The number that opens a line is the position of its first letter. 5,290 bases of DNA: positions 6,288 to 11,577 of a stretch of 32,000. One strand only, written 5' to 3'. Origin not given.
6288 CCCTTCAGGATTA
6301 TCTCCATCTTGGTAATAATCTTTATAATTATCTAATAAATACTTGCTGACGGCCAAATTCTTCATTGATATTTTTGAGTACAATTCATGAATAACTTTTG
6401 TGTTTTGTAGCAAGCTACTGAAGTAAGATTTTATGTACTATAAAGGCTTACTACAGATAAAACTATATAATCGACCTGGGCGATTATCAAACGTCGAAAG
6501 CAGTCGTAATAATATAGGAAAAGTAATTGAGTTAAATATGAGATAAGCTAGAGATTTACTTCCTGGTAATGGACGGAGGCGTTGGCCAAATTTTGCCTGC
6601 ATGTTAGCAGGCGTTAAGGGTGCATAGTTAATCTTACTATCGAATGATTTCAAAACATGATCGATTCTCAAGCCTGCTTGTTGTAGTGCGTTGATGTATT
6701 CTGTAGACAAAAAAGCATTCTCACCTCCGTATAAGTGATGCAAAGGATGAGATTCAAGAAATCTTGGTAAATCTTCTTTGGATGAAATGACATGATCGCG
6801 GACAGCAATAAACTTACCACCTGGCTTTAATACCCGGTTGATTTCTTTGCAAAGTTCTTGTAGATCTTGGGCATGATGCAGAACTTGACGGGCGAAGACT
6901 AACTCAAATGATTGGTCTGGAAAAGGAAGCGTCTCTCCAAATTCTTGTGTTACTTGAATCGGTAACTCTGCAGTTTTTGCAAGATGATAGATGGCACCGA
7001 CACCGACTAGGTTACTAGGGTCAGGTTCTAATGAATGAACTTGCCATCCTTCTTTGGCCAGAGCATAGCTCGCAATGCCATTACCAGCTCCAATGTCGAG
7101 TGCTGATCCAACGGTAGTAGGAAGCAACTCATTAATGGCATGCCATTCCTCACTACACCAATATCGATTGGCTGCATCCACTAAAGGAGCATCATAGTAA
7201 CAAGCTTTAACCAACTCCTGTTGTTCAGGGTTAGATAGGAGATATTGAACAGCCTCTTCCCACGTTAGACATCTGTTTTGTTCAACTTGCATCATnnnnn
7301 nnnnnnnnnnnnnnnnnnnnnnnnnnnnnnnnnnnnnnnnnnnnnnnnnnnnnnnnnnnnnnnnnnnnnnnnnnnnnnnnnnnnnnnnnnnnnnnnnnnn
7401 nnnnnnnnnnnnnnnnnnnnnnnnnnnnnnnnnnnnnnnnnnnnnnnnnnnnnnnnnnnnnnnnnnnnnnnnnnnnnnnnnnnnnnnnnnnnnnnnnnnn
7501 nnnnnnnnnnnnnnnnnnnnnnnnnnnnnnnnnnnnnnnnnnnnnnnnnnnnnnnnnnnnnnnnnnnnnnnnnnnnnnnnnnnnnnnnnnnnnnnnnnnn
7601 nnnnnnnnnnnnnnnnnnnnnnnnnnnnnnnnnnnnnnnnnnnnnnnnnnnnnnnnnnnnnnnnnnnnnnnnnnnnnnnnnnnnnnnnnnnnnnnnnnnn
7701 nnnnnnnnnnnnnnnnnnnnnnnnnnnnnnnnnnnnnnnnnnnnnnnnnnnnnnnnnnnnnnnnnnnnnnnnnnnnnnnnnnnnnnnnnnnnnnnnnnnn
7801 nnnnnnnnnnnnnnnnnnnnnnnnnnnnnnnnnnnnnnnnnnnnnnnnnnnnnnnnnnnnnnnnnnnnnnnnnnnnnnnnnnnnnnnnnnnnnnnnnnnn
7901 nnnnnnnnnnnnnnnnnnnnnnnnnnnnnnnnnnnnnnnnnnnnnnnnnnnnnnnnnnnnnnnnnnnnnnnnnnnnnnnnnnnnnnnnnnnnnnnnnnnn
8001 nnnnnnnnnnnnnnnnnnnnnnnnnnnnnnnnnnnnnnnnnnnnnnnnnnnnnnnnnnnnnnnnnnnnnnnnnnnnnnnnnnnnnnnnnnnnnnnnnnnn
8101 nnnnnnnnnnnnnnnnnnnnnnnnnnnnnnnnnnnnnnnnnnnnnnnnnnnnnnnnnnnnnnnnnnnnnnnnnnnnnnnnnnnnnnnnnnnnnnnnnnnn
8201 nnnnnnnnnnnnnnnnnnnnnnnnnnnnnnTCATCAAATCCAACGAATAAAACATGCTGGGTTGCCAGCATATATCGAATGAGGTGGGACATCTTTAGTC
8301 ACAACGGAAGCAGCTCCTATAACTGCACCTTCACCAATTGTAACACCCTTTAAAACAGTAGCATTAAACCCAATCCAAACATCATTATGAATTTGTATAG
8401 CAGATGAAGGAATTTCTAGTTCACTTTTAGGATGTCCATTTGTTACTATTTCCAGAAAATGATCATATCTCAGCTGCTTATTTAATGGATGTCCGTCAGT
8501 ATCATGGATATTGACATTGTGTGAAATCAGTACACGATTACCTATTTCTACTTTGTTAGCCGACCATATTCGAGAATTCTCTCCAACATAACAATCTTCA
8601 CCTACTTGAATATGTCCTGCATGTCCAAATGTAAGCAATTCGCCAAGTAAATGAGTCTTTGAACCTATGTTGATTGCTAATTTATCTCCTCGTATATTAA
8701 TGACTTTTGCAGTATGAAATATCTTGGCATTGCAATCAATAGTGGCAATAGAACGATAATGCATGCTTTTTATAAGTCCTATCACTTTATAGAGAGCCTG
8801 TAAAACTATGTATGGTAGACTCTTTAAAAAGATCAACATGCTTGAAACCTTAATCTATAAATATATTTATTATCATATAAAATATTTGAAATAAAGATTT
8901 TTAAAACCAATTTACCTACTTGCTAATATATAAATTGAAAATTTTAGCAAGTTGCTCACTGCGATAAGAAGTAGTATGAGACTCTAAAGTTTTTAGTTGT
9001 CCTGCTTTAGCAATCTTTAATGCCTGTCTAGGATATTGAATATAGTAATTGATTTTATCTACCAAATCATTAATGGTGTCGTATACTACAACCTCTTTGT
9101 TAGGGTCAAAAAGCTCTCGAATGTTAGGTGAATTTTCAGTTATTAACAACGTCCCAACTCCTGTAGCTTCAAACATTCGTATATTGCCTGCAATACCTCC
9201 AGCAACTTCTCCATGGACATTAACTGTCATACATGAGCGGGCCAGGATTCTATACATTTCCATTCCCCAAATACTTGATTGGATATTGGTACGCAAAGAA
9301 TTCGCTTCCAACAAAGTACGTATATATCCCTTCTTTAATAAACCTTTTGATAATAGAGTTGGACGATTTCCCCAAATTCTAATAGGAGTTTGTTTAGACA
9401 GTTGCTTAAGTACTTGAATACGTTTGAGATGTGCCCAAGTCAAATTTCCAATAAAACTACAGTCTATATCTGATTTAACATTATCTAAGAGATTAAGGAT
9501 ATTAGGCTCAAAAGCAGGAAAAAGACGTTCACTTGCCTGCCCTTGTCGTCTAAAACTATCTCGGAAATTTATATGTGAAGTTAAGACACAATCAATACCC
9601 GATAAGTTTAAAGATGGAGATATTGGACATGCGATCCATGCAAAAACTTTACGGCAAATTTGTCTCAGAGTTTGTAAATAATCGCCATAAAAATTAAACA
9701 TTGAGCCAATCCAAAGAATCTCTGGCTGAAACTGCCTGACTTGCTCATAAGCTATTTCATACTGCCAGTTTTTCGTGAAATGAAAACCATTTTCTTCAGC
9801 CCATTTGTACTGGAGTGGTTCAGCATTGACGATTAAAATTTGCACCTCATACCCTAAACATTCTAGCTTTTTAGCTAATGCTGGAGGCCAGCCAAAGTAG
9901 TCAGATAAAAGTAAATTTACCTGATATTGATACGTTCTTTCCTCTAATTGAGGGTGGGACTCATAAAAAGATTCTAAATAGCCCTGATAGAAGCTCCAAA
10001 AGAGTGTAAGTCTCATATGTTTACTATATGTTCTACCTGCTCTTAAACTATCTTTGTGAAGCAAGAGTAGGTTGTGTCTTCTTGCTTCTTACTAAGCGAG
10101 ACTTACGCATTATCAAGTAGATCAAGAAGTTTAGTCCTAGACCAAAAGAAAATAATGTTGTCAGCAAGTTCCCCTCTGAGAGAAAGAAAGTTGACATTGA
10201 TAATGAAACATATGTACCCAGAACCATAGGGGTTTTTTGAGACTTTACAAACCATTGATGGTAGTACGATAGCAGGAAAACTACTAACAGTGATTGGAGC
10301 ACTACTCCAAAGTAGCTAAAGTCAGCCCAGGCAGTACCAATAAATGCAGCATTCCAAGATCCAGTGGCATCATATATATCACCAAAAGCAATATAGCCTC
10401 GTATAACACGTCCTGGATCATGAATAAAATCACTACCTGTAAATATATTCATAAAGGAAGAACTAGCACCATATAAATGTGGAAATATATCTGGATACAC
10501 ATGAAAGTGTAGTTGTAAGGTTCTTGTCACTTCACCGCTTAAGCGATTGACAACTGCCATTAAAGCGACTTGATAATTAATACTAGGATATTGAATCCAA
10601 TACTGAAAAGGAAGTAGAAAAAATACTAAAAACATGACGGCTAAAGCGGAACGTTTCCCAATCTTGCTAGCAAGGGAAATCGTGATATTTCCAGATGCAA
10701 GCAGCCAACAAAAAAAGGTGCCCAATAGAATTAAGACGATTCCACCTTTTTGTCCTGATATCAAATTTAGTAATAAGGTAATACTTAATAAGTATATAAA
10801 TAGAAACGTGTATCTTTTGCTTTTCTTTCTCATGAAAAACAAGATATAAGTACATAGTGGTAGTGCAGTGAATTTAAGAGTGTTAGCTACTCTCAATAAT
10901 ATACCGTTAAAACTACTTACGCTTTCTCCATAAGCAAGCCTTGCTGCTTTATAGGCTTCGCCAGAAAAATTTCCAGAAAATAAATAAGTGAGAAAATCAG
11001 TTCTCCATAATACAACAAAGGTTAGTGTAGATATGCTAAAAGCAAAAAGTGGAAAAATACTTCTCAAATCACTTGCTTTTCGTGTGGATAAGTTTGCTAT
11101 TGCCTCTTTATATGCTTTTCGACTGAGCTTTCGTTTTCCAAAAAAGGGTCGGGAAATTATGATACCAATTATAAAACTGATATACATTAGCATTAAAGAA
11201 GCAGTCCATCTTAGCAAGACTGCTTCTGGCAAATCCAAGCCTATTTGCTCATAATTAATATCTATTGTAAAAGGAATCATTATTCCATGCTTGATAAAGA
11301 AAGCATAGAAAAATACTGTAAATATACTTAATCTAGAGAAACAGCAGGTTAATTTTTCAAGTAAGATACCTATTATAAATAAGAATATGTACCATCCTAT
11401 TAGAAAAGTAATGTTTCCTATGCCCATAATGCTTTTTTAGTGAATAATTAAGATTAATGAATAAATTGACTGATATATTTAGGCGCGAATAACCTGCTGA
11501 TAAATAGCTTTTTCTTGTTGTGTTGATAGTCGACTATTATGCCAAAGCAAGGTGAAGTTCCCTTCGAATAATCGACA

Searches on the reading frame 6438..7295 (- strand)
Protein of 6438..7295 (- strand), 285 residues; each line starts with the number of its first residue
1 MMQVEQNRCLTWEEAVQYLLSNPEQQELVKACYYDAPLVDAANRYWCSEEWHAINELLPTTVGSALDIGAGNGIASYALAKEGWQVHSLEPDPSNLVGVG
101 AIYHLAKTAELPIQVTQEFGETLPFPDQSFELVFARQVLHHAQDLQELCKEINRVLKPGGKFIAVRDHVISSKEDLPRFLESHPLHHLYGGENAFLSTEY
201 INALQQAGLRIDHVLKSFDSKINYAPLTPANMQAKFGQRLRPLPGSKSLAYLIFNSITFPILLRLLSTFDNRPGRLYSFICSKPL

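Call 6: search_protein_families(library=pfam, proteins=[window:6438-7295:-], max_evalue=0.001)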
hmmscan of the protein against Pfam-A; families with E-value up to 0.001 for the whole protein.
window:6438-7295:- (285 aa): 8 families
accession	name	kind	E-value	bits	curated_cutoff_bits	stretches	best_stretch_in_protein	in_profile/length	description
PF08241.18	Methyltransf_11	-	5.5e-21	75.4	21.2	1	66-163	1-94/95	Methyltransferase domain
PF13649.12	Methyltransf_25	-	3.3e-15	57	27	1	66-160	2-97/97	Methyltransferase domain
PF13489.12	Methyltransf_23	-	9.9e-15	55.1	27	1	52-213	11-163/164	Methyltransferase domain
PF08242.18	Methyltransf_12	-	3.4e-13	50.6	30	1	66-162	1-98/98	Methyltransferase domain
PF13847.12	Methyltransf_31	-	2.3e-11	44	27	1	65-176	7-118/145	Methyltransferase domain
PF01209.24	Ubie_methyltran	-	6.8e-06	26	20.1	1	103-165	90-152/233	ubiE/COQ5 methyltransferase family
PF03141.22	Methyltransf_29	-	4.7e-05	22.6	23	1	62-173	118-226/506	Putative S-adenosyl-L-methionine-dependent methyltransferase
PF08003.17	Methyltransf_9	-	0.00041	19.9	23.8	1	46-164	98-217/315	Protein of unknown function (DUF1698)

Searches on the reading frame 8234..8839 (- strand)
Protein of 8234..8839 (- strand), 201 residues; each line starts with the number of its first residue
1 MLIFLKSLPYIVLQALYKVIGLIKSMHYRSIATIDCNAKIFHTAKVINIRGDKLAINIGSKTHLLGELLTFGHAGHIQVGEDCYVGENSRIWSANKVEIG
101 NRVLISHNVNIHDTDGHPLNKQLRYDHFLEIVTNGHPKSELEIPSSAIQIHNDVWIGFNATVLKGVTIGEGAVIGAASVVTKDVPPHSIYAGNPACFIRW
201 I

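Call 6: search_protein_families(library=pfam, proteins=[window:8234-8839:-], max_evalue=0.001)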
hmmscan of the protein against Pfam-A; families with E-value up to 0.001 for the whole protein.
window:8234-8839:- (201 aa): 3 families
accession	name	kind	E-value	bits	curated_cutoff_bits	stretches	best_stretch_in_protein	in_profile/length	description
PF00132.30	Hexapep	-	2.1e-13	49.8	27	1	148-182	2-36/36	Bacterial transferase hexapeptide (six repeats)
PF14602.12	Hexapep_2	-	1e-08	35.2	27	1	152-182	6-34/34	Hexapeptide repeat of succinyl-transferase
PF25084.1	LbH_EIF2B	-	0.00015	22.1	54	0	77-113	22-55/105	EIF2B subunit epsilon LbH domain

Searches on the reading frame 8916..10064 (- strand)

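Call 6: search_protein_families(library=pfam, proteins=[window:8916-10064:-], max_evalue=0.001)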
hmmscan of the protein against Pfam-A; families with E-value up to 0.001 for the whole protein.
window:8916-10064:- (382 aa): 1 family
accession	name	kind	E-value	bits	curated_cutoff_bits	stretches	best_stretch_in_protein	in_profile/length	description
PF13524.12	Glyco_trans_1_2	-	4.3e-28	98.5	25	1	217-373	4-143/144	Glycosyl transferase-like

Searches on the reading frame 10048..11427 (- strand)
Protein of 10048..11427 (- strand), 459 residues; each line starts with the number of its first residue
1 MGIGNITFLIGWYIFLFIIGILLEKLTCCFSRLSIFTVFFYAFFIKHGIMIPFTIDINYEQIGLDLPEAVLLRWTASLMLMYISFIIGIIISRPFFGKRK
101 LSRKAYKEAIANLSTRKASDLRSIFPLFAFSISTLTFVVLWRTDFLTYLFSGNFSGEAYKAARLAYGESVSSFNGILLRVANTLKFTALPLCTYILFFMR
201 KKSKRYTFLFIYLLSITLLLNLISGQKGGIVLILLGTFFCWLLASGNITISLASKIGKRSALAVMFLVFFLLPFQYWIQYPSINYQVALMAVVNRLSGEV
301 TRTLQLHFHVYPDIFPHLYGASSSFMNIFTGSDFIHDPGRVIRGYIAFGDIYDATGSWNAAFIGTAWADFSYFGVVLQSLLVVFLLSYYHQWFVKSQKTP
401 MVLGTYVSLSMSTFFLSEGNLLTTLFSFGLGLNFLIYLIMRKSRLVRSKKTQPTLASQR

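Call 4: search_protein_families(library=pfam, proteins=[window:10048-11427:-], max_evalue=0.01)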
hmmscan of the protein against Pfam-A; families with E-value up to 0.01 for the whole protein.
window:10048-11427:- (459 aa): 0 families

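Call 5: search_protein_families(library=ncbifam, proteins=[window:10048-11427:-], max_evalue=0.01)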
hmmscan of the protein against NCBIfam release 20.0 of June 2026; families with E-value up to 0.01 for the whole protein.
window:10048-11427:- (459 aa): 1 family
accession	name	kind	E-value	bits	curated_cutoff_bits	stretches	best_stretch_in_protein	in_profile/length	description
TIGR04370.1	glyco_rpt_poly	subfamily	1e-11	44.5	40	1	78-437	47-395/396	oligosaccharide repeat unit polymerase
